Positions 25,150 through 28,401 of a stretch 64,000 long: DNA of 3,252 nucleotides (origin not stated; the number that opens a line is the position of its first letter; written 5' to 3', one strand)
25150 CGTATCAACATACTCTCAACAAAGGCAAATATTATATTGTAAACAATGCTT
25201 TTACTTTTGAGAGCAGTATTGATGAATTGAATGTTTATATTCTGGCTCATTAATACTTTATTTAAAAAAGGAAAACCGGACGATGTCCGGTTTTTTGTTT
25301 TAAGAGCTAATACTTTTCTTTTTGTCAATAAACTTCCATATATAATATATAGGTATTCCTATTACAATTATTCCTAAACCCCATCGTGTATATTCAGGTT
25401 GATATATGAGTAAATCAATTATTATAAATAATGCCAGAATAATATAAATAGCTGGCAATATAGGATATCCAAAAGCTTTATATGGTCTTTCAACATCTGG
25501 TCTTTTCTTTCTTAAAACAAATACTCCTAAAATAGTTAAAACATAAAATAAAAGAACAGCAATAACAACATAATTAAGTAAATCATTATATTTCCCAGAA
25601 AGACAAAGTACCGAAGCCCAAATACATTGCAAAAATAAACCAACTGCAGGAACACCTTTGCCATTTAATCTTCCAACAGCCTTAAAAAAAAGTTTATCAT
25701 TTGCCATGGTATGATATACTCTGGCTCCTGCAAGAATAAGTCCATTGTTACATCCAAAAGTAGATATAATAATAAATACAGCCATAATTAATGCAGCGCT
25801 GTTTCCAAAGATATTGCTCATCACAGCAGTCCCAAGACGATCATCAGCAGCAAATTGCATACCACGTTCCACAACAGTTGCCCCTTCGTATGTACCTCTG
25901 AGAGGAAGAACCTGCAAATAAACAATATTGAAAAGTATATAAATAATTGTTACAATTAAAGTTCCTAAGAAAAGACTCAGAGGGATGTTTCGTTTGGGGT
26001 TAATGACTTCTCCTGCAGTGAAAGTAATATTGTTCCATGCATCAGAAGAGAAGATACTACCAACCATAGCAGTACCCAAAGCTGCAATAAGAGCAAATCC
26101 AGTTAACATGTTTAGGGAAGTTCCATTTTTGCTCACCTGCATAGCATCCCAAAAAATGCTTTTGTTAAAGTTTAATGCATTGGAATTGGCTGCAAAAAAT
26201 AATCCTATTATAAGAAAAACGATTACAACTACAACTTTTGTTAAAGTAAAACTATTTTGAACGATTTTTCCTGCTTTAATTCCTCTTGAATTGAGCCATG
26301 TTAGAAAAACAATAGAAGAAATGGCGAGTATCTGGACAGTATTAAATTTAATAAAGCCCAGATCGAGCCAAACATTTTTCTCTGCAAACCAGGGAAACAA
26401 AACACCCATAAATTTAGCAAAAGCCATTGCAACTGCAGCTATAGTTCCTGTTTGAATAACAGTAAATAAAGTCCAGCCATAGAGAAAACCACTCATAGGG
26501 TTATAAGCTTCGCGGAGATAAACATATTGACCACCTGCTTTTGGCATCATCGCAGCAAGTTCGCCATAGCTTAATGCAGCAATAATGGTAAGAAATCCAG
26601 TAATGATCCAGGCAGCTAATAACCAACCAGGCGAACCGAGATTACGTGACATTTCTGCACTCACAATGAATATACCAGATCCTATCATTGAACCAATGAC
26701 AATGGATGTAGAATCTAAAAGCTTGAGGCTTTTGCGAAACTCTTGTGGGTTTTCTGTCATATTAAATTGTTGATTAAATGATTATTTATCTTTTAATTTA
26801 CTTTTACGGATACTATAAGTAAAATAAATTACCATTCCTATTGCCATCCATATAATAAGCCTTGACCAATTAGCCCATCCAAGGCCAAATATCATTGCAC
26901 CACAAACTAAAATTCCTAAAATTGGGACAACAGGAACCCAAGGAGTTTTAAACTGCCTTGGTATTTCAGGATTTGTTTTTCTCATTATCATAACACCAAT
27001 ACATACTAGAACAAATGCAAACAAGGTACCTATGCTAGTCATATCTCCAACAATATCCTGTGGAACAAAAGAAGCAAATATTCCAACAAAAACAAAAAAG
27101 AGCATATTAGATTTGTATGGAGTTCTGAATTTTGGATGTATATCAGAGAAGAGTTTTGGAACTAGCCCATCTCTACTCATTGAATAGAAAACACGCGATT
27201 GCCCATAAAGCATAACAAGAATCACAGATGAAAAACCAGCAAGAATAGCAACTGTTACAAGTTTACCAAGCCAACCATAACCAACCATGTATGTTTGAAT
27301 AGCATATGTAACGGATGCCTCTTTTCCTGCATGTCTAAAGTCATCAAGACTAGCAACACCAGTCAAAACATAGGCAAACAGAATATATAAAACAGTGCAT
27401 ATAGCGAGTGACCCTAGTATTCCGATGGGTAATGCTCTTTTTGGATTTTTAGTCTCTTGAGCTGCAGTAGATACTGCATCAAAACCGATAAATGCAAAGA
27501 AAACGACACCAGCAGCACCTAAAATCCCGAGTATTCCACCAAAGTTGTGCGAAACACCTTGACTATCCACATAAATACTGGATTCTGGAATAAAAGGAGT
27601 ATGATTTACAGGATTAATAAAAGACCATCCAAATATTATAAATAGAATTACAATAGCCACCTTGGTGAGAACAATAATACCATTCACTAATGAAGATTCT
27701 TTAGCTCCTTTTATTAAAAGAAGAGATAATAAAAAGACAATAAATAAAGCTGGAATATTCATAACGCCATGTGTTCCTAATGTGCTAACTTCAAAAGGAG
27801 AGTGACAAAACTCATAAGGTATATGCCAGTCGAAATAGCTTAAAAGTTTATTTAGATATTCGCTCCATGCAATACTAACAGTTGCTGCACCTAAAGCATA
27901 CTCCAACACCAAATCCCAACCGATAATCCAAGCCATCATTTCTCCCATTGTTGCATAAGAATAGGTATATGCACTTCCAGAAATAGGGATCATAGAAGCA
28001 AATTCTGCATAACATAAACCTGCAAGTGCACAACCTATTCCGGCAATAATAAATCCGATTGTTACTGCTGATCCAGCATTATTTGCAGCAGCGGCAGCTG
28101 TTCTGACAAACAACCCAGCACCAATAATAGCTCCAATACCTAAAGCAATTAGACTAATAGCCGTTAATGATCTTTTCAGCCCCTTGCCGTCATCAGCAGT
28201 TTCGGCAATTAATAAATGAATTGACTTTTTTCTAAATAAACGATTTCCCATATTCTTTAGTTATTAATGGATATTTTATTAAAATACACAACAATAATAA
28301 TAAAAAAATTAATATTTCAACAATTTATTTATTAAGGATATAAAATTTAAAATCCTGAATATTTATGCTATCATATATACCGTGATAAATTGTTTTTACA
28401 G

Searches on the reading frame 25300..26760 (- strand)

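Call 82: search_protein_families(library=pfam, proteins=[window:25300-26760:-], max_evalue=0.00001)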
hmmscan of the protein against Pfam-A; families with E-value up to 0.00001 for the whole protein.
window:25300-26760:- (486 aa): 2 families
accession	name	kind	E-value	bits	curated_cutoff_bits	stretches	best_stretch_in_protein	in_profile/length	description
PF13520.12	AA_permease_2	-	1.8e-54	185.8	27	1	12-453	1-407/427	Amino acid permease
PF00324.27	AA_permease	-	1.4e-37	129.9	24.6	1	18-455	3-427/470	Amino acid permease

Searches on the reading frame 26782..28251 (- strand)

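Call 82: search_protein_families(library=pfam, proteins=[window:26782-28251:-], max_evalue=0.00001)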
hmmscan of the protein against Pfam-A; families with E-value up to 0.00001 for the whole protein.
window:26782-28251:- (489 aa): 3 families
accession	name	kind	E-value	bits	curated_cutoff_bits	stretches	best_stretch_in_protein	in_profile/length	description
PF13520.12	AA_permease_2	-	9.8e-54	183.3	27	1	30-468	2-420/427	Amino acid permease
PF00324.27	AA_permease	-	4.4e-46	158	24.6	1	36-463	4-426/470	Amino acid permease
PF13906.12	AA_permease_C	-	8.6e-14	51.8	27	1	434-484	1-51/51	C-terminus of AA_permease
